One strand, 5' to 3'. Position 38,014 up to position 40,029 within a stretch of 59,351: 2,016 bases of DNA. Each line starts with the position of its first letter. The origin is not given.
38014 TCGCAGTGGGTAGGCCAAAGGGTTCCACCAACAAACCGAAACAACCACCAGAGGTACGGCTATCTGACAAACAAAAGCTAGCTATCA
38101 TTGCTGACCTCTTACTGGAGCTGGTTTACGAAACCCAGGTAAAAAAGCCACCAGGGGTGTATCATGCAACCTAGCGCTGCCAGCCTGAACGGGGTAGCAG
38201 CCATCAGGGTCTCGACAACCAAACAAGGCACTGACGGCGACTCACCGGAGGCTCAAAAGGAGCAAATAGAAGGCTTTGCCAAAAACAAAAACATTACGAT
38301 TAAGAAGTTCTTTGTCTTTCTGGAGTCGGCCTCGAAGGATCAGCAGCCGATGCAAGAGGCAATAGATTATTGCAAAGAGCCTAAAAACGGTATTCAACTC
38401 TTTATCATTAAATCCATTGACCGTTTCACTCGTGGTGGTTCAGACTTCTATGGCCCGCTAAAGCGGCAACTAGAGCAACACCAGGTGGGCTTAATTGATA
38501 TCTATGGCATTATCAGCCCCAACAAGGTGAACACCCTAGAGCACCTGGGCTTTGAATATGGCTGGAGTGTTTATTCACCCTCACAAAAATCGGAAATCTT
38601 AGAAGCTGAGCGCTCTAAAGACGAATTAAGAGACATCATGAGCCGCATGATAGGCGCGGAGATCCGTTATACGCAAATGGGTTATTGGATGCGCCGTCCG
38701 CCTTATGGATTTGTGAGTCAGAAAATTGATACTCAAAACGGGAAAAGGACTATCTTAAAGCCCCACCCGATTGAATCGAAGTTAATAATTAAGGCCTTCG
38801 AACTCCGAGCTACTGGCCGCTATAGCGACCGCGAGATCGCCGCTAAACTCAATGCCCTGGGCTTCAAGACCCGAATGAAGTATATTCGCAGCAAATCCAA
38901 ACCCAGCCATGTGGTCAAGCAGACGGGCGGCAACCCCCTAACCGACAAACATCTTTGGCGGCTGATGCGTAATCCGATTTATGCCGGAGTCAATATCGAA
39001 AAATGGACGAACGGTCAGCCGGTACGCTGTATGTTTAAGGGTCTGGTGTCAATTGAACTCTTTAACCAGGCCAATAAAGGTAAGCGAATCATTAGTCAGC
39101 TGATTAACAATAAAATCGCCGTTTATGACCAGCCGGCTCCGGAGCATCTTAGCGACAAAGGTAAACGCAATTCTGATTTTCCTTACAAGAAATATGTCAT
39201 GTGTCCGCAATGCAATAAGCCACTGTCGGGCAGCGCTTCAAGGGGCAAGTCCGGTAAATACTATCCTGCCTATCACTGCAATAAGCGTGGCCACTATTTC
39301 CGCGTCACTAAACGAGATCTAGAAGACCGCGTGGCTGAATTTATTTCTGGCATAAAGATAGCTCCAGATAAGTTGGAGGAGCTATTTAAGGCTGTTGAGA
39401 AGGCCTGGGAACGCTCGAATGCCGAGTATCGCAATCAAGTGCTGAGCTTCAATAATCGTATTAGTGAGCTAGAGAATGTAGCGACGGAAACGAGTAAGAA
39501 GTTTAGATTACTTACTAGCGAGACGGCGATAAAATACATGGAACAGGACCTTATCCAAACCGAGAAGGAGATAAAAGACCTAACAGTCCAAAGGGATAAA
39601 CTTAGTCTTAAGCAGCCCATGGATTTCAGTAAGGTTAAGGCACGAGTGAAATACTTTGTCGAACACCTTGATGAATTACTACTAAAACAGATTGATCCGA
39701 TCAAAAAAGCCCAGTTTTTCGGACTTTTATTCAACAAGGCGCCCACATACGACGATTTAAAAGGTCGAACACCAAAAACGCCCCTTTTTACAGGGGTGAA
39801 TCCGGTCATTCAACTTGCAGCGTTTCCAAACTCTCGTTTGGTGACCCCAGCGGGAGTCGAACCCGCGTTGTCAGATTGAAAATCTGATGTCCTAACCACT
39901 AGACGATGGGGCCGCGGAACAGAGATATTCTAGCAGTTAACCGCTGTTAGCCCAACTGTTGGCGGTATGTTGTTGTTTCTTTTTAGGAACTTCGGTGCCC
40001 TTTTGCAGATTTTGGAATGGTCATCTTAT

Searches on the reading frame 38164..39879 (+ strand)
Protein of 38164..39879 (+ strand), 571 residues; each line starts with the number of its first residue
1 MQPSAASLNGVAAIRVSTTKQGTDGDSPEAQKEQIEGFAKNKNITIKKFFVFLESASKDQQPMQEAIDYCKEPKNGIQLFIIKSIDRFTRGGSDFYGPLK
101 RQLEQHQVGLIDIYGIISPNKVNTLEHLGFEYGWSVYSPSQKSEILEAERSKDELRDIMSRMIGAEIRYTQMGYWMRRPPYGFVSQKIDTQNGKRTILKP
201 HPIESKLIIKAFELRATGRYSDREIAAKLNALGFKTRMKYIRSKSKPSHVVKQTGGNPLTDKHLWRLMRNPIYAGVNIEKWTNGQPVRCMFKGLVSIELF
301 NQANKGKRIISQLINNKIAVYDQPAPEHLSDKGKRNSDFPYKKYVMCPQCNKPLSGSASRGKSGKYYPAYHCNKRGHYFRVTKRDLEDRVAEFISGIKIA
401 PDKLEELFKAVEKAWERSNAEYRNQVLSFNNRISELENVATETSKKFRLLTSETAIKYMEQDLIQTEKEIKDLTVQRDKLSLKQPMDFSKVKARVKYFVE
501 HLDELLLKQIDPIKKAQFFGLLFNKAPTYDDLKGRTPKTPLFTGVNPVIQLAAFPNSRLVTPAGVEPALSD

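Call 59: search_protein_families(library=pfam, proteins=[window:38164-39879:+], max_evalue=0.001)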
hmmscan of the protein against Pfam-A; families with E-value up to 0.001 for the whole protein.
window:38164-39879:+ (571 aa): 2 families
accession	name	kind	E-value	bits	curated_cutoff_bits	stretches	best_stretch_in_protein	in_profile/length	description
PF00239.26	Resolvase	-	2e-09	38.1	23.3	1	14-113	5-99/145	Resolvase, N terminal domain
PF07508.19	Recombinase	-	2.2e-06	28.3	21.1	1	202-305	1-97/102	Recombinase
